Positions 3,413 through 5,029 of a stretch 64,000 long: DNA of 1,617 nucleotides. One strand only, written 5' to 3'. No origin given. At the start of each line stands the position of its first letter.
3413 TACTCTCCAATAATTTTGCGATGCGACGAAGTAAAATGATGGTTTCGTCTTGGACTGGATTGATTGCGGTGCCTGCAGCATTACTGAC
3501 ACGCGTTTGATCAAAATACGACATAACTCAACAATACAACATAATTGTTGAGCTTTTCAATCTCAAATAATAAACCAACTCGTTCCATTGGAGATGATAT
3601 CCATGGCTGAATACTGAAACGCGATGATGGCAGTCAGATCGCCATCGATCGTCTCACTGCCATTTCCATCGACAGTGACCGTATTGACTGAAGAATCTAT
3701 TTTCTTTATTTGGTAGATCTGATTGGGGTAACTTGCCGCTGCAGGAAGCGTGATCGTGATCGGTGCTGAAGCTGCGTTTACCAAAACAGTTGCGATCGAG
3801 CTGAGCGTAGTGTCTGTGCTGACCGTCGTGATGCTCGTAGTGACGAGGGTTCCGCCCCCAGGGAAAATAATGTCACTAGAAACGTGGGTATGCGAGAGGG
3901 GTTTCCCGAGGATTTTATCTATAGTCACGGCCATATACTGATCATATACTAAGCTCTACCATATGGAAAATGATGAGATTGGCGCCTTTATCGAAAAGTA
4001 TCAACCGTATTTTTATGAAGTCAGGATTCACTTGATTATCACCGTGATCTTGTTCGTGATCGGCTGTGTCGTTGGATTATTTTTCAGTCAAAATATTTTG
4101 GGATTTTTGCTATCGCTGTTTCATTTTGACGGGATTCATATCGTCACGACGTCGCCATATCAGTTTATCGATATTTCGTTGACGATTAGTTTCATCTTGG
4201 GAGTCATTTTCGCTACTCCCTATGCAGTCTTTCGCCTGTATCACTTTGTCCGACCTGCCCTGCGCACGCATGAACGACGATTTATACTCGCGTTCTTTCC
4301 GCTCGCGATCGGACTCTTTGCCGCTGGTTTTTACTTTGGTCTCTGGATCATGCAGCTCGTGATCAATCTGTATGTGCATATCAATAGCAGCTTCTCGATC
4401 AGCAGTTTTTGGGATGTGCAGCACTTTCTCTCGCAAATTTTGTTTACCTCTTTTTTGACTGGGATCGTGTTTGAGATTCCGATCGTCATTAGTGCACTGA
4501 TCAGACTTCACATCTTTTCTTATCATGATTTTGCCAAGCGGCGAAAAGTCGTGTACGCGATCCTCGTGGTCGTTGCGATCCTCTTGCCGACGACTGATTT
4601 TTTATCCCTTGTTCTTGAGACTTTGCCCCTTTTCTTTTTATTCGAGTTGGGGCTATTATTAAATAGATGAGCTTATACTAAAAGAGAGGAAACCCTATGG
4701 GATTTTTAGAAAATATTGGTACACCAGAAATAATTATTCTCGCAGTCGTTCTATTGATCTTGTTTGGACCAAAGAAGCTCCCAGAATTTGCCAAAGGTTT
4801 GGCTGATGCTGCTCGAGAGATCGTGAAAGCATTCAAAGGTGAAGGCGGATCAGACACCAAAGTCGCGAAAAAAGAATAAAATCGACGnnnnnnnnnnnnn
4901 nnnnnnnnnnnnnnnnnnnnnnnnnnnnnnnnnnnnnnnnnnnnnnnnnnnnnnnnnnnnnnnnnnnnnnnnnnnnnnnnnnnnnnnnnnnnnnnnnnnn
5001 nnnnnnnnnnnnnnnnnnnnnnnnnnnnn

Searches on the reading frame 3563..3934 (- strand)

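Call 14: search_protein_families(library=pfam, proteins=[window:3563-3934:-], max_evalue=0.001)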
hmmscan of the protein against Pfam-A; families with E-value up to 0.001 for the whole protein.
window:3563-3934:- (123 aa): 0 families

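Call 28: search_protein_families(library=phrogs, proteins=[window:3563-3934:-], max_evalue=0.01)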
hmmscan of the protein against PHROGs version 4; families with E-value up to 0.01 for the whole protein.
window:3563-3934:- (123 aa): 3 families
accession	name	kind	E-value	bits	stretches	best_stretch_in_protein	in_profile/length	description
phrog_20556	-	tail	0.00026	21.1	1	30-122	300-394/528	baseplate protein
phrog_37034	-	unknown function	0.00036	21.4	1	37-123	87-171/171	-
phrog_9648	-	tail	0.00044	21.4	1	16-67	33-84/152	tail protein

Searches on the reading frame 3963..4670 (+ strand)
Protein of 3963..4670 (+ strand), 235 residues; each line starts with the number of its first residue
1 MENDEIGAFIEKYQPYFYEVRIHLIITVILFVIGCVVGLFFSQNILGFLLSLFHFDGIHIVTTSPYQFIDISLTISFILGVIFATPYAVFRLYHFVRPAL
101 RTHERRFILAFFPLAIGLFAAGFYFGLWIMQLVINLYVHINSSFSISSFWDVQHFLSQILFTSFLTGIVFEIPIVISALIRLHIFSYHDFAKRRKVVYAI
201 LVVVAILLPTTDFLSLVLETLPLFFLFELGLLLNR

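Call 7: search_protein_families(library=pfam, proteins=[window:3963-4670:+], max_evalue=0.1)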
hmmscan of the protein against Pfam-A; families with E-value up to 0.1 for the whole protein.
window:3963-4670:+ (235 aa): 1 family
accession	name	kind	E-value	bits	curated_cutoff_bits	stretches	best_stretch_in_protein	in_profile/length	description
PF00902.23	TatC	-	1.1e-37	130.3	25.1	1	18-222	4-208/208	Sec-independent protein translocase protein (TatC)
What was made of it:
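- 3963..4670 (+): tatC (235 aa), first gene of the conserved four-gene neighbourhood. Pfam TatC E 1.1e-37 (call 7).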

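Call 8: search_protein_families(library=ncbifam, proteins=[window:3963-4670:+], max_evalue=0.1)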
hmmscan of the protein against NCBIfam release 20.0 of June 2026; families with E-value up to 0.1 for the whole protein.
window:3963-4670:+ (235 aa): 3 families
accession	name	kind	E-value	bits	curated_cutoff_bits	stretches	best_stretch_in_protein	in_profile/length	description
TIGR00945.1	tatC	equivalog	1.4e-33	116.6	132.7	1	17-227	5-215/215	twin-arginine translocase subunit TatC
TIGR01912.1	TatC-Arch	equivalog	3.4e-31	108.7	192.6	1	17-233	6-228/234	Sec-independent protein translocase TatC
NF008174.0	PRK10921.1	equivalog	2.2e-14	53.6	432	1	18-235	14-234/258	Sec-independent protein translocase subunit TatC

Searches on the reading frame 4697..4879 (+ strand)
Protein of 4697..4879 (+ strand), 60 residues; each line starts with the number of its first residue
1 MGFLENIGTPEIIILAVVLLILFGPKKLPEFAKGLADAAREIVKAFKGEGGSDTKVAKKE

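Call 7: search_protein_families(library=pfam, proteins=[window:4697-4879:+], max_evalue=0.1)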
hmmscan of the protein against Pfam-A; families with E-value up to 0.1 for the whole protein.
window:4697-4879:+ (60 aa): 2 families
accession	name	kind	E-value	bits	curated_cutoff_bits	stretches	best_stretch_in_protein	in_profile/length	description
PF02416.21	TatA_B_E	-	1.7e-12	46.8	21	1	7-54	1-48/53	mttA/Hcf106 family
PF04691.17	ApoC-I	-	0.038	14.3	28.3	1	25-45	12-32/61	Apolipoprotein C-I (ApoC-1)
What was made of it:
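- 4697..4879 (+): tatA (60 aa). Pfam TatA_B_E E 1.7e-12 (call 7).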

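Call 8: search_protein_families(library=ncbifam, proteins=[window:4697-4879:+], max_evalue=0.1)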
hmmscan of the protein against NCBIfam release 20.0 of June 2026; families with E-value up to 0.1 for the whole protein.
window:4697-4879:+ (60 aa): 23 families
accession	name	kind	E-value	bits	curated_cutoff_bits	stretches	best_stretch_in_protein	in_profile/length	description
NF011430.0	PRK14861.1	subfamily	3.5e-13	48.8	62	1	5-50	3-48/61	twin arginine translocase protein A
TIGR01411.1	tatAE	subfamily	4.4e-12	45.4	53.9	1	7-49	2-44/47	twin-arginine translocase TatA/TatE family subunit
NF001854.0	PRK00575.1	equivalog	4.3e-09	36.9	72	1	6-45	3-41/94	Sec-independent protein translocase subunit TatA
NF011429.0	PRK14857.1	equivalog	4.3e-09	36.7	77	1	7-47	6-46/91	TatA/E family twin arginine-targeting protein translocase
NF002377.0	PRK01371.1-4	equivalog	3.9e-08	33.7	96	1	6-42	3-39/119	sec-independent translocase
TIGR01410.1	tatB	equivalog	1.2e-07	32.1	56.5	1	6-44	2-40/80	Sec-independent protein translocase protein TatB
NF002375.0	PRK01371.1-2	equivalog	2.4e-06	27.8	137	1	6-36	3-33/137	sec-independent translocase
NF047941.1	TatB_Rickett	equivalog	5.2e-05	23.4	75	1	6-44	3-41/84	Sec-independent protein translocase subunit TatB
NF002374.0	PRK01371.1-1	equivalog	8e-05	23.1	162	1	5-43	3-41/152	sec-independent translocase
NF001212.0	PRK00182.1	equivalog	0.00012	22.5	195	1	5-44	3-45/165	Sec-independent protein translocase subunit TatB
NF003393.0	PRK04561.1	equivalog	0.0003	20.6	104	1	13-52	11-49/75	twin arginine translocase protein A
NF003396.0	PRK04598.1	equivalog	0.00051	20.4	121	1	11-51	8-48/81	Sec-independent protein translocase subunit TatA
NF002402.0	PRK01470.1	equivalog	0.00092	18.7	71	1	12-58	8-50/53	twin arginine translocase protein A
NF002813.0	PRK02958.1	equivalog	0.0021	18.2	83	1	12-52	10-49/73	Sec-independent protein translocase subunit TatA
NF001940.0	PRK00720.1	equivalog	0.0025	17.8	83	1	13-49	10-43/78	twin-arginine translocase TatA/TatE family subunit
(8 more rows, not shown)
